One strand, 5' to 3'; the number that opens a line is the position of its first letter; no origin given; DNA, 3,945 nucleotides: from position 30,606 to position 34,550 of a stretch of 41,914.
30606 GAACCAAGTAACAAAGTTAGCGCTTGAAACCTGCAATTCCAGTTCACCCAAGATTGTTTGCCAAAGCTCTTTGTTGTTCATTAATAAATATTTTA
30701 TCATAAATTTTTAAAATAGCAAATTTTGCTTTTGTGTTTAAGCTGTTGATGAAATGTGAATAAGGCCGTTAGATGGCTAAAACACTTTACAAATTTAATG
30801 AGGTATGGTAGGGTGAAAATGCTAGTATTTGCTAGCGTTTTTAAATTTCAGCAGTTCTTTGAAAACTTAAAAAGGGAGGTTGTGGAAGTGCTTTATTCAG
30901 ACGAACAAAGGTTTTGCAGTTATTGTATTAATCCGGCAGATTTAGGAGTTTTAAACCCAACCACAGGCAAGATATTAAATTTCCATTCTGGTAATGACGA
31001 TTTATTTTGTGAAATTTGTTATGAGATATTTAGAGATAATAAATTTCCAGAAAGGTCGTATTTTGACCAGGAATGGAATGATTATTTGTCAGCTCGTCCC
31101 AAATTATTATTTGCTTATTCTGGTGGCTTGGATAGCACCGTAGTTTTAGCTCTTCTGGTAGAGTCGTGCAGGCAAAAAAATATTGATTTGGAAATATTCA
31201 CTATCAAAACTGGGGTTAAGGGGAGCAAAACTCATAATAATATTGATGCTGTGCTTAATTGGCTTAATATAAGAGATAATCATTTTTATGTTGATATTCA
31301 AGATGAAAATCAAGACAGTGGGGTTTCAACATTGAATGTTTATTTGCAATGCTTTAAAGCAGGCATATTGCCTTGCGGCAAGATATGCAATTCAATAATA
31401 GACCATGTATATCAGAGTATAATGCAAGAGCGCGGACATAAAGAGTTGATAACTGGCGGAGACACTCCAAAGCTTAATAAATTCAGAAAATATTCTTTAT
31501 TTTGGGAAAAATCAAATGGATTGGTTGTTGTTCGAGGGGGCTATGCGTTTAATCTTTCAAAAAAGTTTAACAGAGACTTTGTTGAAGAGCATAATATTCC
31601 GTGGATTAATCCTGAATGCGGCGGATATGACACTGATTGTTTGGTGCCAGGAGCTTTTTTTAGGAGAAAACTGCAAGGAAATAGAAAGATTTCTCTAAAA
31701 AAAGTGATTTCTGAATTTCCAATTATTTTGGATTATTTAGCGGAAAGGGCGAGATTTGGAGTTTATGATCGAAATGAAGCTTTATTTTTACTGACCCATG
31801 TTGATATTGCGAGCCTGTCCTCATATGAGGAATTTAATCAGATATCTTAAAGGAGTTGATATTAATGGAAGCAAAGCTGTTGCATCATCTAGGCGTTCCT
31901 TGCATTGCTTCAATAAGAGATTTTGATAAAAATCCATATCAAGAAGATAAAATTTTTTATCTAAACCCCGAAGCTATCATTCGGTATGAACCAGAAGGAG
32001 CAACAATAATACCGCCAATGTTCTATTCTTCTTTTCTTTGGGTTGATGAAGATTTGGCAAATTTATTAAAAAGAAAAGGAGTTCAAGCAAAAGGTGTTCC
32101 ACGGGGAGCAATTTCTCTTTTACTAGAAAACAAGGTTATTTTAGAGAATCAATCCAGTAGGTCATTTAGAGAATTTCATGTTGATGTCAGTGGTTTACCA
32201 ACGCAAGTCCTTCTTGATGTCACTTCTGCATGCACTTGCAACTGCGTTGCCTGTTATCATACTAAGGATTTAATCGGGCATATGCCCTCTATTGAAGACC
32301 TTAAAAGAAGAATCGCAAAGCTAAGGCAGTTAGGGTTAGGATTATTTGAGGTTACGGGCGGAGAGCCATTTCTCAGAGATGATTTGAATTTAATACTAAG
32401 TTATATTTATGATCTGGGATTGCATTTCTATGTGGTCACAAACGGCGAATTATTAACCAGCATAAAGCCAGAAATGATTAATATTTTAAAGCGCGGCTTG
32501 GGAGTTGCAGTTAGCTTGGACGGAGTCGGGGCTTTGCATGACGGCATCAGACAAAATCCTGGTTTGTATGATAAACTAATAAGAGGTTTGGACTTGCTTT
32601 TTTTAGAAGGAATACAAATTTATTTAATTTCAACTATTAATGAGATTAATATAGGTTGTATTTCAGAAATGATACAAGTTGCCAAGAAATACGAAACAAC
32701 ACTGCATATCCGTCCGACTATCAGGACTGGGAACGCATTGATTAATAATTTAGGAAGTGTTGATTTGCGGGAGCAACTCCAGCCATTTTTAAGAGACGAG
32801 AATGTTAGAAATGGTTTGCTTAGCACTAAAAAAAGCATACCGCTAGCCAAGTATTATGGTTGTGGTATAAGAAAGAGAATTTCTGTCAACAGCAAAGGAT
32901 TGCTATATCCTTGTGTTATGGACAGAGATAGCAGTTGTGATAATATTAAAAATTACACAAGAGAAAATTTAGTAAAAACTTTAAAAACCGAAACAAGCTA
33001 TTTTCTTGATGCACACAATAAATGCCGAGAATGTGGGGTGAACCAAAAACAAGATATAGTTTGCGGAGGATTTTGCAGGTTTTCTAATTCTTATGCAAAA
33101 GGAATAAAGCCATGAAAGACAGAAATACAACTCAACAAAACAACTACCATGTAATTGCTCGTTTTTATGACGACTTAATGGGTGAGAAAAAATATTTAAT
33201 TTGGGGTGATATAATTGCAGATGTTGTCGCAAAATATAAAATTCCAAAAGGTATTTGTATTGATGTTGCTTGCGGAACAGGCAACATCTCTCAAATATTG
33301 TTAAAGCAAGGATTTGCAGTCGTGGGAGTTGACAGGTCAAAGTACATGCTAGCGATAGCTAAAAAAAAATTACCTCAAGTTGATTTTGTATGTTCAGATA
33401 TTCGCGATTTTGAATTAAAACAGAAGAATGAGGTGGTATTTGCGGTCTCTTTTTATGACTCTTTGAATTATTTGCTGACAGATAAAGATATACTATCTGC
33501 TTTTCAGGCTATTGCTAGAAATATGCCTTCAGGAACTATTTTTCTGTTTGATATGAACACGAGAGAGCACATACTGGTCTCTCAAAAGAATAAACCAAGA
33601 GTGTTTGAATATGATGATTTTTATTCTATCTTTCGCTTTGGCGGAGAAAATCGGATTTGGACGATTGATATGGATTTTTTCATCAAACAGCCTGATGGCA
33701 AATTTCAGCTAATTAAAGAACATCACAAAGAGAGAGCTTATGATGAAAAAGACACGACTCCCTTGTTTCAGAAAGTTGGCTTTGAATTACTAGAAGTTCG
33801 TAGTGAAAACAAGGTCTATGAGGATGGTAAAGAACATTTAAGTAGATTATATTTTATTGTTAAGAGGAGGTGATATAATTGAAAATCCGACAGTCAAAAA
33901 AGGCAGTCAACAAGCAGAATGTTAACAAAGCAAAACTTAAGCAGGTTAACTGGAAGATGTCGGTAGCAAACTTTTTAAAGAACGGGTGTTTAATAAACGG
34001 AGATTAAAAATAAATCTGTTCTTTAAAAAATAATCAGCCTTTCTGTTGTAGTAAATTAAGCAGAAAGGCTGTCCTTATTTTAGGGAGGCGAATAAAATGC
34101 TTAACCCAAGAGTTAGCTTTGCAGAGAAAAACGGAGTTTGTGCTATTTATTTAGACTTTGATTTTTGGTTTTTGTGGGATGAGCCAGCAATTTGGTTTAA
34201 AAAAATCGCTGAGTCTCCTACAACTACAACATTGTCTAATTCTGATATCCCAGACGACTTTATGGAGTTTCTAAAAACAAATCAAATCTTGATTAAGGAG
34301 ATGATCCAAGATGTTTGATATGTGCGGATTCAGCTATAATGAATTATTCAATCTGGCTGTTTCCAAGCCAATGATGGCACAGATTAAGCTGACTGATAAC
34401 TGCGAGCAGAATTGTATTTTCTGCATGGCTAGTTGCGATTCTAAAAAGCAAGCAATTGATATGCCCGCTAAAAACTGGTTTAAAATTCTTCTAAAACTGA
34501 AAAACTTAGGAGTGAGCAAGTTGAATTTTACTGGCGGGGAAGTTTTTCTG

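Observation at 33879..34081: Unannotated 42-aa TTG-start ORF with a perfect Shine-Dalgarno and its own hairpin terminator: candidate precursor peptide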

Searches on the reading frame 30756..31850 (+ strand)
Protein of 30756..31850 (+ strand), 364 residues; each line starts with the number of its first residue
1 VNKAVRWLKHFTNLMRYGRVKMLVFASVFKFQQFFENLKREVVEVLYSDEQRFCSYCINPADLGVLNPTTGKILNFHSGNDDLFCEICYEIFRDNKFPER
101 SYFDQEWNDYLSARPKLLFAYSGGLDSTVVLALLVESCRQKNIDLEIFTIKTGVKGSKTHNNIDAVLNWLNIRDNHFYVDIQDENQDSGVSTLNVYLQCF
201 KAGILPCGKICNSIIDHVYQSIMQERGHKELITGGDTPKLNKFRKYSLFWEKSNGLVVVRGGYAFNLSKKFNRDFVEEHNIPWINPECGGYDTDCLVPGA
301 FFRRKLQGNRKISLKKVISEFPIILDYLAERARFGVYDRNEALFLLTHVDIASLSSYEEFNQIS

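Call 3: search_protein_families(library=pfam, proteins=[window:30756-31850:+], max_evalue=0.01)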
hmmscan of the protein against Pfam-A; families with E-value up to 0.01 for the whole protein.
window:30756-31850:+ (364 aa): 4 families
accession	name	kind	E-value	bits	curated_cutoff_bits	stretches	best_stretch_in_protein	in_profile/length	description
PF01171.26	ATP_bind_3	-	0.0002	21.5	27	1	117-161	2-45/182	PP-loop family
PF01507.26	PAPS_reduct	-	0.0014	19.1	22.5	1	117-179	2-59/175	Phosphoadenosine phosphosulfate reductase domain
PF00733.27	Asn_synthase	-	0.0057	16.8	21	1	116-183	19-83/354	Asparagine synthase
PF00764.25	Arginosuc_synth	-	0.0064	17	27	1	117-186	2-66/162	Arginosuccinate synthase N-terminal HUP domain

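Call 4: search_protein_families(library=ncbifam, proteins=[window:30756-31850:+], max_evalue=0.01)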
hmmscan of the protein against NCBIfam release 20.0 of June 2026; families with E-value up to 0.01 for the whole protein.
window:30756-31850:+ (364 aa): 4 families
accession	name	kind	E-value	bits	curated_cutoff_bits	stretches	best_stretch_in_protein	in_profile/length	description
NF010392.0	PRK13820.1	equivalog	6.7e-05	22.1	512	1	116-285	4-165/395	argininosuccinate synthase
NF007942.0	PRK10660.1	equivalog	7e-05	21.8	606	1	108-150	11-52/439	tRNA lysidine(34) synthetase TilS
TIGR02432.1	lysidine_TilS_N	equivalog_domain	0.0001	22.3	93.6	1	117-186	2-70/189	tRNA lysidine(34) synthetase TilS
TIGR00268.2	TIGR00268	equivalog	0.0064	15.8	150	1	108-143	7-42/259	ATP-dependent sacrificial sulfur transferase LarE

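Call 44: search_solved_structures(query=window:30756-31850:+, max_evalue=0.01)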
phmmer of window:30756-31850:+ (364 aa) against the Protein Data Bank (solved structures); distinct sequences matched with E-value up to 0.01: 0.

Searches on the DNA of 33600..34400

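Call 62: search_rna_families(source=window, start=33600, end=34400, threshold=evalue, max_evalue=1)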
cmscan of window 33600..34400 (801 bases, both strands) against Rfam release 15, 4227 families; matches with E-value up to 1: 1.
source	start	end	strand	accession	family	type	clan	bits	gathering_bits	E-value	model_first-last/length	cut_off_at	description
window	33971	34028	-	RF03474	mir-4766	Gene; miRNA;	-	25.6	72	0.015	1-56/56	no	mir-4766 microRNA precursor family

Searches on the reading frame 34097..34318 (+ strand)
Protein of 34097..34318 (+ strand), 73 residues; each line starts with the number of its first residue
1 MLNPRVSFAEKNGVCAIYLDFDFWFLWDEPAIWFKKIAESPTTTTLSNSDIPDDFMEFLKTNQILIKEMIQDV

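Call 3: search_protein_families(library=pfam, proteins=[window:34097-34318:+], max_evalue=0.01)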
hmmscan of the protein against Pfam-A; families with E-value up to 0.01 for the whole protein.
window:34097-34318:+ (73 aa): 0 families

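Call 4: search_protein_families(library=ncbifam, proteins=[window:34097-34318:+], max_evalue=0.01)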
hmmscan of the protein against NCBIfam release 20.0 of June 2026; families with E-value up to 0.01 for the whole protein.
window:34097-34318:+ (73 aa): 0 families

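Call 29: find_homologous_proteins(query=window:34097-34318:+, max_evalue=0.001)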
Query window:34097-34318:+ (73 aa): 3 proteins with E <= 0.001 among 3 candidates.
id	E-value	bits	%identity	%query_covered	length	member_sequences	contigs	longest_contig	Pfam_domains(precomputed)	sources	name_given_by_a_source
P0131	3.8e-43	162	100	100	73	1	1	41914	-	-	-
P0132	1.5e-25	106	75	97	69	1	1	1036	-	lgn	-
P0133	6.8e-25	104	74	95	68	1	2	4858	-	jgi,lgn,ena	-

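Call 32: search_solved_structures(query=A3, max_evalue=10, show_alignments=3)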
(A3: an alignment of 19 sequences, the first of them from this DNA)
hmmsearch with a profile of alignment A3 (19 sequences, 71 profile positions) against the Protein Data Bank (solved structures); distinct sequences matched with E-value up to 10: 5.
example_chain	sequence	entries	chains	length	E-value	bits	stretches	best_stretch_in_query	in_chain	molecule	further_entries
6emo_A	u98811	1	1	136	0.086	15.9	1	17-56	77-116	PC4 and SFRS1-interacting protein,LEDGF/p75 IBD-JPO2 M1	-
4v36_A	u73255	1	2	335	0.73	12.9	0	13-31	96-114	LYSYL-TRNA-DEPENDENT L-YSYL-PHOSPHATIDYLGYCEROL SYNTHASE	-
9i5t_F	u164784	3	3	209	0.75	12.9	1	7-53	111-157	Large ribosomal subunit protein uL4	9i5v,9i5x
6igx_A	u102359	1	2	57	1.1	12.4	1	24-57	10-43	Condensin complex subunit 2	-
6r2m_A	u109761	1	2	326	2.7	11.1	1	35-65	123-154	Glycoside transferase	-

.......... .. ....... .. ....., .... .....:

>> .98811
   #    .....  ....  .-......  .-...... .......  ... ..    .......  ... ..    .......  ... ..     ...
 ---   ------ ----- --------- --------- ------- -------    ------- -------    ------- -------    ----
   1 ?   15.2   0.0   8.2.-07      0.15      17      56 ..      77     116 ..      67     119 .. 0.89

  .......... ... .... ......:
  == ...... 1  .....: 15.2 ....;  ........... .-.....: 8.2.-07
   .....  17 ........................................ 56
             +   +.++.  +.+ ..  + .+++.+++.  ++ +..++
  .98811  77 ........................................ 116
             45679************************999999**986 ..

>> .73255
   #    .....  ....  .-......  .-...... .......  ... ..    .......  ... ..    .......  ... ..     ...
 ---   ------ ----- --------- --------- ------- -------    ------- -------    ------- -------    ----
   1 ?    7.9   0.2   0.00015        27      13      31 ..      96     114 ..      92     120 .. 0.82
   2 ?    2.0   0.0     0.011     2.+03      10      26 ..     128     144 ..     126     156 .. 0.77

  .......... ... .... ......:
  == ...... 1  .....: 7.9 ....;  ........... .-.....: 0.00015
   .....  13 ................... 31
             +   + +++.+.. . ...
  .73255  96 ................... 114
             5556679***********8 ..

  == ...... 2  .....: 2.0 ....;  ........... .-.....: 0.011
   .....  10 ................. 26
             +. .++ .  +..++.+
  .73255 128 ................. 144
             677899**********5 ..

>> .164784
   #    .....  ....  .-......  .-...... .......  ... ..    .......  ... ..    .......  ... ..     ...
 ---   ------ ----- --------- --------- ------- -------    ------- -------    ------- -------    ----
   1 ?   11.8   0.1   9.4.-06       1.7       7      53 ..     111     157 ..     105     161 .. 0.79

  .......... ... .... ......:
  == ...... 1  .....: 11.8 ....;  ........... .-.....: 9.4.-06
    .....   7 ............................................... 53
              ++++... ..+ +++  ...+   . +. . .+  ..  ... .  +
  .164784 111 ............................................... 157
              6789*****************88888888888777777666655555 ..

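Call 33: search_protein_families(library=pfam, alignment_id=A3, max_evalue=10)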
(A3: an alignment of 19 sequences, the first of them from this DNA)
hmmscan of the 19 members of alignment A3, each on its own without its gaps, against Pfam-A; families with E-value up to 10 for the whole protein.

A. member 1, seq(73 aa): 0 families

B. families by the number of members that match (of 19 scanned): 4 families
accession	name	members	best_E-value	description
PF24406.1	nSTAND_NTPase4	3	0.00066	Novel STAND NTPase 4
PF25166.1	CoiA_C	1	0.088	Competence protein CoiA, C-terminal domain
PF23528.1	Microp_apicomplexa_15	1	0.11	Apicomplexa microprotein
PF13527.13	Acetyltransf_9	1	0.21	Acetyltransferase (GNAT) domain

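Call 39: predict_structure(protein=window:34097-34318:+)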
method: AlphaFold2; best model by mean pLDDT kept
length: 73 residues; sequences in the alignment: 1
mean_pLDDT: 51.7   pTM: 0.35
mean pLDDT of the five models: 51.7, 47.8, 45.2, 44.8, 44.6
residues with pLDDT >= 90: 0; 70-90: 0; 50-70: 44; < 50: 29
segments of 3 or more residues with pLDDT < 50: 1-7, 10-12, 35-48, 71-73
pLDDT, mean of each block of 10 residues (from residue 1): 44 54 54 48 45 64 58 41
secondary structure, 60 per line:
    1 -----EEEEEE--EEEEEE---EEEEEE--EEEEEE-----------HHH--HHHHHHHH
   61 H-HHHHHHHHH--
elements in order: E6-11 E14-19 E23-28 E31-36 H53-61 H63-71

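Call 48: search_protein_representatives(protein=window:34097-34318:+)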
Query: 73 residues. Proteins with E-value up to 0.001 (for the whole library): 19; up to 1e-10: 0; up to 1e-30: 0. The best 19 are listed.
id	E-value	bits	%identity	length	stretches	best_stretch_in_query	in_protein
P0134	6.0e-07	45.3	44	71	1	7-69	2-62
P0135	1.4e-06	44.2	44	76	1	1-65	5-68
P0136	5.9e-06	42.2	42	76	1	2-70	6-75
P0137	7.1e-06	41.9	38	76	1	2-67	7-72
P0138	1.6e-05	40.8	34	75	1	1-67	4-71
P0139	1.9e-05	40.6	40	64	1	2-65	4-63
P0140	2.5e-05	40.2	38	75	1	2-66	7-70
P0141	3.5e-05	39.7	32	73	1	2-66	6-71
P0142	3.6e-05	39.7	39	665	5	12-45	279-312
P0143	4.2e-05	39.5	37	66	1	2-66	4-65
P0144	4.7e-05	39.3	43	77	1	2-68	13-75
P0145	5.6e-05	39.1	40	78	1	2-69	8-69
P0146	6.5e-05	38.9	37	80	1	2-67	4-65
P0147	8.6e-05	38.5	39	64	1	2-65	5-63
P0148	1.5e-04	37.7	37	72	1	1-65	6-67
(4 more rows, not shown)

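Call 53: predict_structure(alignment_id=A4)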
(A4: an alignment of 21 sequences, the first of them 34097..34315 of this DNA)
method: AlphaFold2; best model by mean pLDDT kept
length: 73 residues; sequences in the alignment: 21
mean_pLDDT: 82.1   pTM: 0.69
mean pLDDT of the five models: 82.1, 81.4, 80.9, 80.8, 80.5
residues with pLDDT >= 90: 42; 70-90: 15; 50-70: 9; < 50: 7
segments of 3 or more residues with pLDDT < 50: 69-73
pLDDT, mean of each block of 10 residues (from residue 1): 90 94 94 88 56 91 75 37
secondary structure, 60 per line:
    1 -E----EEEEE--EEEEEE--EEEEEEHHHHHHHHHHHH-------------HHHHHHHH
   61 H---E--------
elements in order: E7-11 E14-19 E22-27 H28-39 H53-61

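Call 55: fold_search(model_id=the predicted structure, library=pdb)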
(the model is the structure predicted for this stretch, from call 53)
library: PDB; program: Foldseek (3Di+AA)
matches with E <= 10: 474; with E <= 0.001: 0
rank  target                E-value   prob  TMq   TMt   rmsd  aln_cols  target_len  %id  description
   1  8t19_A                1.7e-01  0.80  0.46  0.40   5.1        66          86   18  RiPP precursor peptide recognition element (RRE) domain of Ocin-ThiF-like partner protein, PbtF, bound to an 8 residue (released 2024-06-12)
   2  5lq4_A                2.1e-01  0.80  0.49  0.11   4.1        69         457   13  The Structure of ThcOx, the First Oxidase Protein from the Cyanobactin Pathways (released 2016-11-09)
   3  5v1v_A                2.3e-01  0.99  0.67  0.56   4.4        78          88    9  TbiB1 in Complex with the TbiA(alpha) Leader Peptide (released 2018-09-05)
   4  6gos_1                2.5e-01  0.92  0.62  0.20   3.2        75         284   16  E. coli Microcin synthetase McbBCD complex with pro-MccB17 bound (released 2019-01-30)
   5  5v1u_B                2.5e-01  0.85  0.56  0.48   8.4        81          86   11  TbiB1 in Complex with the TbiA(beta) Leader Peptide (released 2018-09-05)
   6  8pz5_A                3.2e-01  0.63  0.49  0.11   4.1        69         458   13  Structure of ThcOx, solved at wavelength 3.099 A (released 2023-10-25)
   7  6gri_2                3.7e-01  0.82  0.59  0.21   3.3        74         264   16  E. coli Microcin synthetase McbBCD complex (released 2019-01-30)
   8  5v1u_C                4.5e-01  0.85  0.62  0.54   4.3        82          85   11  TbiB1 in Complex with the TbiA(beta) Leader Peptide (released 2018-09-05)
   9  6jx3_B                4.5e-01  0.60  0.46  0.40   9.3        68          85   18  Lasso peptide synthetase B1 complexed with the leader peptide (released 2019-06-26)
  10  6gos_2                4.8e-01  0.80  0.59  0.19   3.1        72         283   17  E. coli Microcin synthetase McbBCD complex with pro-MccB17 bound (released 2019-01-30)
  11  6tsb                  5.1e-01  0.12  0.29  0.09  11.4        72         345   14  Crystal structure of the Chitinase Domain of the Spore Coat Protein CotE from Clostridium difficile (released 2020-06-24)
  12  5v1u_A                5.5e-01  0.95  0.70  0.61   4.5        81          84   10  TbiB1 in Complex with the TbiA(beta) Leader Peptide (released 2018-09-05)
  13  3h9q_B                5.5e-01  0.60  0.51  0.15   4.1        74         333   18  Crystal structure of E. coli MccB + SeMet MccA (released 2009-06-16)
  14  3h5r_B                6.2e-01  0.57  0.52  0.15   4.1        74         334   18  Crystal structure of E. coli MccB + Succinimide (released 2009-06-16)
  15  3h5a_D                6.2e-01  0.41  0.46  0.13   4.7        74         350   19  Crystal structure of E. coli MccB (released 2009-06-16)
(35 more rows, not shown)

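Call 67: search_protein_families(library=ncbifam, alignment_id=A4, max_evalue=1)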
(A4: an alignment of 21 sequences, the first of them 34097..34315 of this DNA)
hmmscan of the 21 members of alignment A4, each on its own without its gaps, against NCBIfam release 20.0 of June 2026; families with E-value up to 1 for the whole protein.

A. member 1, window:34097-34315:+ (73 aa): 0 families

B. families by the number of members that match (of 21 scanned): 11 families
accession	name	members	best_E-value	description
NF011921.0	PRK15392.1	1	0.0042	class I fumarate hydratase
NF000340.1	fusB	1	0.0062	FusB family fusidic acid resistance EF-G-binding protein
NF011919.0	PRK15390.1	1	0.0087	class I fumarate hydratase FumA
NF011920.0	PRK15391.1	1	0.014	class I fumarate hydratase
NF038197.1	prim_adj_arch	1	0.042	primase-associated protein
NF050004.1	BTH_I0359_fam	1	0.049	BTH_I0359 family protein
NF052422.1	translocon_SseB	1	0.057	type III secretion system translocon protein SseB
TIGR01406.1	dnaQ_proteo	1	0.067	DNA polymerase III subunit epsilon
NF011438.0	PRK14867.1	1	0.083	DNA topoisomerase VI subunit B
NF041788.1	anti-phage_ZorB1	1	0.13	type I Zorya anti-phage system protein ZorB1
TIGR03594.1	GTPase_EngA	1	0.28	ribosome biogenesis GTPase Der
